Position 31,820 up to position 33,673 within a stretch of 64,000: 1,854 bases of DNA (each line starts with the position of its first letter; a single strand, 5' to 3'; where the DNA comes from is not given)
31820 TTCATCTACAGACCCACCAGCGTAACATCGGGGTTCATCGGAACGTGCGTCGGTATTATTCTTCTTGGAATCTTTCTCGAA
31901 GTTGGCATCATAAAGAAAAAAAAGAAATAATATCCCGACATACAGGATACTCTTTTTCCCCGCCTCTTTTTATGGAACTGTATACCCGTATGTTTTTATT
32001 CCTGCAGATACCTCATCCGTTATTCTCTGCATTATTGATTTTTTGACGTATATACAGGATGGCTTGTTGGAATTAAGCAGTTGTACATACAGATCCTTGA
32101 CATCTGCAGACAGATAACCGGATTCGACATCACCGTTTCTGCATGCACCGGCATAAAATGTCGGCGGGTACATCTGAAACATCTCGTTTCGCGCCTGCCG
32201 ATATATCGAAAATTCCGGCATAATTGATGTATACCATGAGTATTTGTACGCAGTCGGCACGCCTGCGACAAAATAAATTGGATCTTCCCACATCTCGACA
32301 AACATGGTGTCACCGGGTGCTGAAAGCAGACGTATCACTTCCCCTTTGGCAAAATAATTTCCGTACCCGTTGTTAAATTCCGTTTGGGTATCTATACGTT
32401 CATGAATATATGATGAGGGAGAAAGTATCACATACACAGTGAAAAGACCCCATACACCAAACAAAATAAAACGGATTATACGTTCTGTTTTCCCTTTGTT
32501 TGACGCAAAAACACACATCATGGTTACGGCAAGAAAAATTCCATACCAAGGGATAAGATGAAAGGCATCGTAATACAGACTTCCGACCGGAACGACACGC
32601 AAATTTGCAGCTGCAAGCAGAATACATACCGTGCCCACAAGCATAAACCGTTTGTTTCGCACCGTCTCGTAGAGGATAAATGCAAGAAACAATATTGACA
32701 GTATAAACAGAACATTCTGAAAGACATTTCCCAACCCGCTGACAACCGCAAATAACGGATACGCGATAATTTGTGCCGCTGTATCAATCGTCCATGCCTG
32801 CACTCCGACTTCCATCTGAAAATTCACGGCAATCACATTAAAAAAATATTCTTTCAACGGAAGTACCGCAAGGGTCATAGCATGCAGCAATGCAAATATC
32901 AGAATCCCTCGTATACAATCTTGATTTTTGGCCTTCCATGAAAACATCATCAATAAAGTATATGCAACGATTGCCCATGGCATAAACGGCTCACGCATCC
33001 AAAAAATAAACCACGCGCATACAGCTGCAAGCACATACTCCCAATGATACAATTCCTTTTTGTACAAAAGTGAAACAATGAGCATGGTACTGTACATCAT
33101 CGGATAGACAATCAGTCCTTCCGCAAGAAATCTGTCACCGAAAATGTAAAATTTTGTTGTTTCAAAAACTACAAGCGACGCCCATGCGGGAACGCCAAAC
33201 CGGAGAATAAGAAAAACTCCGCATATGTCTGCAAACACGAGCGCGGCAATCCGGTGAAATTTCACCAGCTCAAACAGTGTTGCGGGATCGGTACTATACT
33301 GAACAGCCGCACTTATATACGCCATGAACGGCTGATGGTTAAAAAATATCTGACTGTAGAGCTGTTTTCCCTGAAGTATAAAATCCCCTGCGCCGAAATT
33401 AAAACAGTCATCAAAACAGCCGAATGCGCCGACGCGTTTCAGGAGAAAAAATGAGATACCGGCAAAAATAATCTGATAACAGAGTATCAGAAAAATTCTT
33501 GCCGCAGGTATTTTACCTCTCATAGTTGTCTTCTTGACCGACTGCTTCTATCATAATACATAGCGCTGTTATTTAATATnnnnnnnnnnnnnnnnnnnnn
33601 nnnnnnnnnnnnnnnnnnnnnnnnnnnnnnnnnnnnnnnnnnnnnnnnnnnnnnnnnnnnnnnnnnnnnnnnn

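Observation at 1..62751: About 62 kb single-strand glycan-assembly supercluster: more than 35 glycosyltransferases with almost no intergenic DNA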

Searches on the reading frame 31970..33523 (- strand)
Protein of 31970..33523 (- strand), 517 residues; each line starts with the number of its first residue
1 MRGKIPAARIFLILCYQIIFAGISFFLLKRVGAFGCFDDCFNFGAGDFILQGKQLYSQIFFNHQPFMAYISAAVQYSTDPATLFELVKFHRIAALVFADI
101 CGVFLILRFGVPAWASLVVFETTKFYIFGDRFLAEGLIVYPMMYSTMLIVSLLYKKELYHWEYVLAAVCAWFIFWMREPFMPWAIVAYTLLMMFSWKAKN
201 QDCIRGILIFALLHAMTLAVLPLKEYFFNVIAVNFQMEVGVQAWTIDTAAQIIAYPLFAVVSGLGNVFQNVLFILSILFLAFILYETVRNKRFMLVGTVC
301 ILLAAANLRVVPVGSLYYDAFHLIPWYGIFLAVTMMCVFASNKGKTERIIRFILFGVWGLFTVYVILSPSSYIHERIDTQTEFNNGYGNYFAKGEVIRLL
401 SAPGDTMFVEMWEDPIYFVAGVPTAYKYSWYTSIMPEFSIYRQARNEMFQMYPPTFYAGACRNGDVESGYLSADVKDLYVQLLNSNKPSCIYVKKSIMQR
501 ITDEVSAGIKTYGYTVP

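Call 8: search_protein_families(library=pfam, proteins=[window:31970-33523:-], max_evalue=0.001)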
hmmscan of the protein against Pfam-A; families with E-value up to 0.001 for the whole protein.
window:31970-33523:- (517 aa): 0 families

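Call 17: search_protein_families(library=pfam, proteins=[window:31970-33523:-], max_evalue=10)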
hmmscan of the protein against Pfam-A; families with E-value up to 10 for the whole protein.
window:31970-33523:- (517 aa): 0 families

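Call 26: search_protein_families(library=ncbifam, proteins=[window:31970-33523:-], max_evalue=0.01)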
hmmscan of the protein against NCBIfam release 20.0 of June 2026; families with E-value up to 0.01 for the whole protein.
window:31970-33523:- (517 aa): 0 families

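Call 35: find_homologous_proteins(query=window:31970-33523:-, max_evalue=0.001)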
Query window:31970-33523:- (517 aa): 364 proteins with E <= 0.001 among 8000 candidates; the best 120 are listed.
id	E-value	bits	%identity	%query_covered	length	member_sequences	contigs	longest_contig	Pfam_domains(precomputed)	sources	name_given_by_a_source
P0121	0.0e+0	1175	100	100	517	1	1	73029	-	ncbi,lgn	-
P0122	1.6e-297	1006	85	100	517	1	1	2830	-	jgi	-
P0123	2.2e-220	751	65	100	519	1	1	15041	-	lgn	-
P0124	6.3e-217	740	63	100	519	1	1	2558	-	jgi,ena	-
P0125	5.1e-214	730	62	100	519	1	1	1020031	-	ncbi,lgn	ncbi:MAG: hypothetical protein WAV51_03005 [Microgenomates group bacterium]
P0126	6.1e-213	726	62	98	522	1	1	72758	-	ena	-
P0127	1.9e-212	725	65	98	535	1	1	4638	-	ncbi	-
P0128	2.6e-211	721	62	98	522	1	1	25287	-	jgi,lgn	-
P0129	1.0e-209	716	64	98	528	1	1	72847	-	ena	-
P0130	1.6e-209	715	61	98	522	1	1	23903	-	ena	-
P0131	6.1e-209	713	62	98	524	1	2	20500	-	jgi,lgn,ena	-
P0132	9.4e-202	690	63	96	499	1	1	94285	-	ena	-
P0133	1.4e-201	689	60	98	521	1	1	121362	-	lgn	-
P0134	1.7e-200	685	61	98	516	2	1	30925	-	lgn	-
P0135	2.2e-200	685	60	100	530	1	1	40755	-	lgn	-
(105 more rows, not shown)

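Call 47: predict_structure(alignment_id=A1)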
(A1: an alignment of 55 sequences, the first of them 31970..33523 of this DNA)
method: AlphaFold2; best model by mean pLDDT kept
length: 517 residues; sequences in the alignment: 55
mean_pLDDT: 92.3   pTM: 0.92
mean pLDDT of the five models: 92.3, 92.0, 91.9, 90.5, 89.4
residues with pLDDT >= 90: 395; 70-90: 112; 50-70: 8; < 50: 2
segments of 3 or more residues with pLDDT < 50: none
pLDDT, mean of each block of 10 residues (from residue 1): 76 97 92 83 95 95 96 98 94 97 97 96 86 94 99 95 98 96 98 95 96 97 95 82 88 96 91 93 92 97 95 88 96 94 79 84 87 87 89 96 95 90 94 92 96 94 74 91 92 94 95 94
secondary structure, 60 per line:
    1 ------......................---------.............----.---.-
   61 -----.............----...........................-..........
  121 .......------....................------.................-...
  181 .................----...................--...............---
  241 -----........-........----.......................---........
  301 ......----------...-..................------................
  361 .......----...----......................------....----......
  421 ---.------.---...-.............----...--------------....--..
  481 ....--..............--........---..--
elements in order: H7-28 H38-50 H66-78 H83-109 H111-127 H134-153 H160-176 H178-197 H202-220 H223-237 H246-253 H255-262 H267-289 H293-306 H321-338 H345-367 H379-400 E407-410 H415-420 H439-451 E456-458 H473-476 E479-484 E487-494 H495-500 H503-510
